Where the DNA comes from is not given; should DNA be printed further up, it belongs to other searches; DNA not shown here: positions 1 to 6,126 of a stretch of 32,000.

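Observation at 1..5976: The largest gene in the window is invisible in the supplied ORF track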

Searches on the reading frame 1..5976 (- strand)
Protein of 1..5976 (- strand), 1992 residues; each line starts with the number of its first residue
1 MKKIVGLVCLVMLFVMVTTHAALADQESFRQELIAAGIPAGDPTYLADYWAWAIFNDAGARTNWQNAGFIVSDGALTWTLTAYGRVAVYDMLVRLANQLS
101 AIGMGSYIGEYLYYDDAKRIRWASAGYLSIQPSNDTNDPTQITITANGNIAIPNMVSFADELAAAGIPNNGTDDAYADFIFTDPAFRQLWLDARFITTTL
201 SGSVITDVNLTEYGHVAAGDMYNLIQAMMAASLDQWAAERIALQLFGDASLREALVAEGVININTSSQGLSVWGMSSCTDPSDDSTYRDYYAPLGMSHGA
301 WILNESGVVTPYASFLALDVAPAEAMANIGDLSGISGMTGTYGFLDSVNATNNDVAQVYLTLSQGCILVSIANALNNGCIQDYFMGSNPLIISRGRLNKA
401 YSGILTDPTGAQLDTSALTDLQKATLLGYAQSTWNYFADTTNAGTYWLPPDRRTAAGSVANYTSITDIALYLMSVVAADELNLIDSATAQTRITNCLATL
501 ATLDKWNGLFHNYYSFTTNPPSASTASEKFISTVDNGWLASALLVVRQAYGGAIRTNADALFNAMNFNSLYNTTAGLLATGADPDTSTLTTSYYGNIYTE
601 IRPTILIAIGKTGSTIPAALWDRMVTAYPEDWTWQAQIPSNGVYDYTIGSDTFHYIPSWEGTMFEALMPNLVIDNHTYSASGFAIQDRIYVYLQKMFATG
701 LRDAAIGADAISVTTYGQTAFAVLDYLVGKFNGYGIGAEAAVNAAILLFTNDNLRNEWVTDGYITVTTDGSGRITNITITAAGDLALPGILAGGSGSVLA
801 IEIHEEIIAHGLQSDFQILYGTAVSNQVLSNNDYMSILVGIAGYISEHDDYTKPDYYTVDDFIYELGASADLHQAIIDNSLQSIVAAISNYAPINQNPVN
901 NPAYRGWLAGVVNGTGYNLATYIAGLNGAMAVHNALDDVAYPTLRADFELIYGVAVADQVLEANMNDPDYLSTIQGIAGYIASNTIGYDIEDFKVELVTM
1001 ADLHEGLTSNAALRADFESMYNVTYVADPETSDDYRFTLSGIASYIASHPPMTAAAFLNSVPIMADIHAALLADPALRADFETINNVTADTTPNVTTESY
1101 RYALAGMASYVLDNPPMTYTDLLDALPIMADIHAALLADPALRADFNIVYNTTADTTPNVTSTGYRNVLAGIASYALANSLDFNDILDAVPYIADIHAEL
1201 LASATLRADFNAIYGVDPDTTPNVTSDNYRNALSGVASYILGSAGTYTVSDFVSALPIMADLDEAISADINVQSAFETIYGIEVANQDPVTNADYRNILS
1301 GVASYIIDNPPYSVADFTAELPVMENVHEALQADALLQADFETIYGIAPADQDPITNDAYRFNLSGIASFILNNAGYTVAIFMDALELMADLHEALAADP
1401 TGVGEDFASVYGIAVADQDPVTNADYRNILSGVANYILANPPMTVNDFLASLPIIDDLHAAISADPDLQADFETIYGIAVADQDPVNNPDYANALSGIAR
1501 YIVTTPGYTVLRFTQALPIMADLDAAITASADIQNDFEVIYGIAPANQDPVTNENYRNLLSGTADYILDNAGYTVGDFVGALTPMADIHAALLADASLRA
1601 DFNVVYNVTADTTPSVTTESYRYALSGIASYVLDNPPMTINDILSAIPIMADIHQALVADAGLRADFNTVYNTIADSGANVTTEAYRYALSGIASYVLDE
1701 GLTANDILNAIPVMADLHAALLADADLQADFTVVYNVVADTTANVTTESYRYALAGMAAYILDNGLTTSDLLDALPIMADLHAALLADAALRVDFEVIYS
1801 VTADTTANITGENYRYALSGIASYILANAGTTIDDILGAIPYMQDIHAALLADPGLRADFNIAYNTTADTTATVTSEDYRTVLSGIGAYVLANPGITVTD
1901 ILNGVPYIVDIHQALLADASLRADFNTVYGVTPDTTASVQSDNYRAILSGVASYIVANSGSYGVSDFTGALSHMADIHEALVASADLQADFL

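Call 4: search_protein_families(library=pfam, proteins=[window:1-5976:-], max_evalue=0.1)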
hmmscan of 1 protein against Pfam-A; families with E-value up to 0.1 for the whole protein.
window:1-5976:- (1992 aa): 3 families
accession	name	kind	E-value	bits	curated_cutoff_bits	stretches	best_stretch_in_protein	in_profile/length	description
PF10091.15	Glycoamylase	-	9.7e-19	68.2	27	1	270-386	106-219/221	Putative glucoamylase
PF11329.14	DUF3131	-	3.5e-08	33.3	20.3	1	429-551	2-123/367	Protein of unknown function (DUF3131)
PF20347.3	DUF6642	-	8.1e-07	29.3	27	0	1778-1823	47-92/182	Family of unknown function (DUF6642)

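Call 8: find_homologous_proteins(query=window:1-5976:-)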
Query window:1-5976:- (1992 aa): 39 proteins with E <= 0.001 among 8000 candidates.
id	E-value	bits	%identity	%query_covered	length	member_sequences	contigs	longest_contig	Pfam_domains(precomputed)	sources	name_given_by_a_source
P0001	0.0e+0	4523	100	100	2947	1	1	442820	PF11329.15,PF20347.4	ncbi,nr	ncbi:MAG: DUF3131 domain-containing protein [Candidatus Omnitrophica bacterium]|nr:DUF3131 domain-co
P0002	0.0e+0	1312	45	71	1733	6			PF10091.16,PF11329.15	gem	-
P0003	1.2e-287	976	41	67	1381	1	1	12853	PF10091.16,PF11329.15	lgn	-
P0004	3.9e-21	92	31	15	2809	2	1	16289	PF10091.16,PF06165.19,PF17167.11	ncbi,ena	-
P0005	5.5e-18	82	36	6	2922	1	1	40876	PF10091.16,PF06165.19,PF17167.11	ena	-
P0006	7.0e-18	82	28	13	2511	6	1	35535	PF10091.16,PF06165.19,PF17167.11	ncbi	-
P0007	3.8e-17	79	34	6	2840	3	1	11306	PF10091.16,PF06165.19,PF17167.11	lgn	-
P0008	4.9e-17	79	34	8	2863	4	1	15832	PF10091.16,PF13632.13,PF06165.19,PF17167.11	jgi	jgi:cellobiose phosphorylase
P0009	5.1e-16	75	30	12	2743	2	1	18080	PF10091.16,PF06165.19,PF17167.11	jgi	jgi:cyclic beta-1,2-glucan synthetase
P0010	2.6e-15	73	35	6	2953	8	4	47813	PF10091.16,PF03633.21,PF06165.19,PF17167.11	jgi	jgi:cyclic beta-1,2-glucan synthetase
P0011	3.0e-15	73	32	7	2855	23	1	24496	PF10091.16,PF06165.19,PF17167.11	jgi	-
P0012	6.5e-15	72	35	6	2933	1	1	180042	PF10091.16,PF03633.21,PF06165.19,PF17167.11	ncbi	-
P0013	8.6e-15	71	34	6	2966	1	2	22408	PF10091.16,PF06165.19,PF17167.11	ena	-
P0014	2.9e-14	70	32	6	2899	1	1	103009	PF10091.16,PF06165.19,PF17167.11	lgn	-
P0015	5.9e-14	69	34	6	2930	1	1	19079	PF10091.16,PF03633.21,PF06165.19,PF17167.11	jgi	-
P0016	2.8e-13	66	33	7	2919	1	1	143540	PF10091.16,PF06165.19,PF17167.11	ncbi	-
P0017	8.7e-13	65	31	7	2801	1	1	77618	PF10091.16,PF06165.19,PF17167.11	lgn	-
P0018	9.2e-13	65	35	7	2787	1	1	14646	PF10091.16,PF06165.19,PF17167.11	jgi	-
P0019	1.1e-12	64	35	7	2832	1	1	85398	PF10091.16,PF13632.13,PF06165.19,PF17167.11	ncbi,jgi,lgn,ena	jgi:cyclic beta-1,2-glucan synthetase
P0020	1.2e-12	64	34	6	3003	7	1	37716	PF10091.16,PF06165.19,PF17167.11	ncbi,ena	-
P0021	1.4e-12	64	34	7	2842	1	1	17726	PF10091.16,PF06165.19,PF17167.11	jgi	jgi:cyclic beta-1,2-glucan synthetase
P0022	3.1e-12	63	32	7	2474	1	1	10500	PF10091.16,PF06165.19,PF17167.11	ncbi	ncbi:MAG TPA: glucoamylase family protein, partial [Candidatus Acidoferrales bacterium]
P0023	5.5e-12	62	35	6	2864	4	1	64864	PF10091.16,PF03633.21,PF06165.19,PF17167.11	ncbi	-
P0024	5.8e-12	62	34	6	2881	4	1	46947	PF10091.16,PF03633.21,PF06165.19,PF17167.11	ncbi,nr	ncbi:MAG: cyclic beta 1-2 glucan synthetase [Rhodanobacter sp.]|nr:MAG: cyclic beta 1-2 glucan synth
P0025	5.9e-12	62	34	7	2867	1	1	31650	PF10091.16,PF06165.19,PF17167.11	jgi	jgi:cyclic beta-1,2-glucan synthetase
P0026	8.0e-12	62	32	7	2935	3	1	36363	PF10091.16,PF06165.19,PF17167.11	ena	-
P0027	1.0e-11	61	30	7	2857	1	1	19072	PF10091.16,PF06165.19,PF17167.11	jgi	jgi:cyclic beta-1,2-glucan synthetase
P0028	8.1e-11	58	32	6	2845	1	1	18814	PF10091.16,PF06165.19,PF17167.11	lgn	-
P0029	9.0e-11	58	30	6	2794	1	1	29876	PF10091.16,PF06165.19,PF17167.11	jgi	jgi:cyclic beta-1,2-glucan synthetase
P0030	1.2e-10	58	28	10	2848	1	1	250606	PF10091.16,PF06165.19,PF17167.11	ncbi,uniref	ncbi:GH36-type glycosyl hydrolase domain-containing protein [Cupriavidus sp. H19C3]|uniref:GH36-type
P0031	4.3e-10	56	27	15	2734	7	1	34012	PF10091.16,PF06165.19,PF17167.11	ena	-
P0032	5.1e-10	56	30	6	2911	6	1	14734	PF10091.16,PF06165.19,PF17167.11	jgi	-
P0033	5.8e-10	55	30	7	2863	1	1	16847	PF10091.16,PF06165.19,PF17167.11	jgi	jgi:cyclic beta-1,2-glucan synthetase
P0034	6.7e-9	52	29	7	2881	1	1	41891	PF10091.16,PF06165.19,PF17167.11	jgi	jgi:cyclic beta-1,2-glucan synthetase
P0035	7.0e-9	52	30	6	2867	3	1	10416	PF10091.16,PF06165.19,PF17167.11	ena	-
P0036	1.2e-8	51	30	6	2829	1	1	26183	PF10091.16,PF06165.19,PF17167.11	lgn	-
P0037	1.8e-7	47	33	6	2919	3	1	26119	PF10091.16,PF06165.19,PF17167.11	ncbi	-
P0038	3.8e-7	46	32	7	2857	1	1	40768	PF10091.16,PF06165.19,PF17167.11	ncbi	-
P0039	4.7e-5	39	28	8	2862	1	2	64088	PF10091.16,PF06165.19,PF17167.11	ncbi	-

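Call 10: find_encoding_contigs(protein=P0001, flank=10000, max_places=4)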
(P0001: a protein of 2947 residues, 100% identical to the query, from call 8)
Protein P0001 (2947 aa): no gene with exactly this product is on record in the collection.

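Call 11: search_protein_families(library=pfam, proteins=[P0001, P0002, P0003], max_evalue=1)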
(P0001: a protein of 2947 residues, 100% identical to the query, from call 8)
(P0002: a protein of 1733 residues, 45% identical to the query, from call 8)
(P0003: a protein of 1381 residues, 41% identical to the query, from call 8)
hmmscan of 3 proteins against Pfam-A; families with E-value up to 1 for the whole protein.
P0001 (2947 aa): 4 families
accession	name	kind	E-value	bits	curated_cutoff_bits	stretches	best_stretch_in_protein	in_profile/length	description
PF11329.14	DUF3131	-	5.9e-08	32.5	20.3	1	429-551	2-123/367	Protein of unknown function (DUF3131)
PF20347.3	DUF6642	-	6e-06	26.5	27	0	1778-1823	47-92/182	Family of unknown function (DUF6642)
PF08890.17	Phage_TAC_5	-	0.0079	16.6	27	0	2092-2142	68-118/135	Phage XkdN-like tail assembly chaperone protein, TAC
PF17215.9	Rrp44_S1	-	0.17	12.3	23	0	2828-2875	6-56/89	S1 domain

P0002 (1733 aa): 3 families
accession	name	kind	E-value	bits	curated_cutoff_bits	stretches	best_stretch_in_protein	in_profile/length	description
PF10091.15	Glycoamylase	-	7.4e-19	68.6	27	1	277-395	105-219/221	Putative glucoamylase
PF11329.14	DUF3131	-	1.7e-09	37.6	20.3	1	439-559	3-124/367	Protein of unknown function (DUF3131)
PF23445.2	SNRNP200_wHTH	-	0.045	14.4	27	0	968-1005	39-76/82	Winged Helix-turn-helix domain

P0003 (1381 aa): 3 families
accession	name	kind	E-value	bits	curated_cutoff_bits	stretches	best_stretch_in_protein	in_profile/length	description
PF10091.15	Glycoamylase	-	1.1e-16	61.5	27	1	291-412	105-220/221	Putative glucoamylase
PF11329.14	DUF3131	-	2e-08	34.1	20.3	1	452-597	2-144/367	Protein of unknown function (DUF3131)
PF19489.4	SLT_4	-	0.19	11.8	27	0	1164-1194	129-159/184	Transglycosylase SLT domain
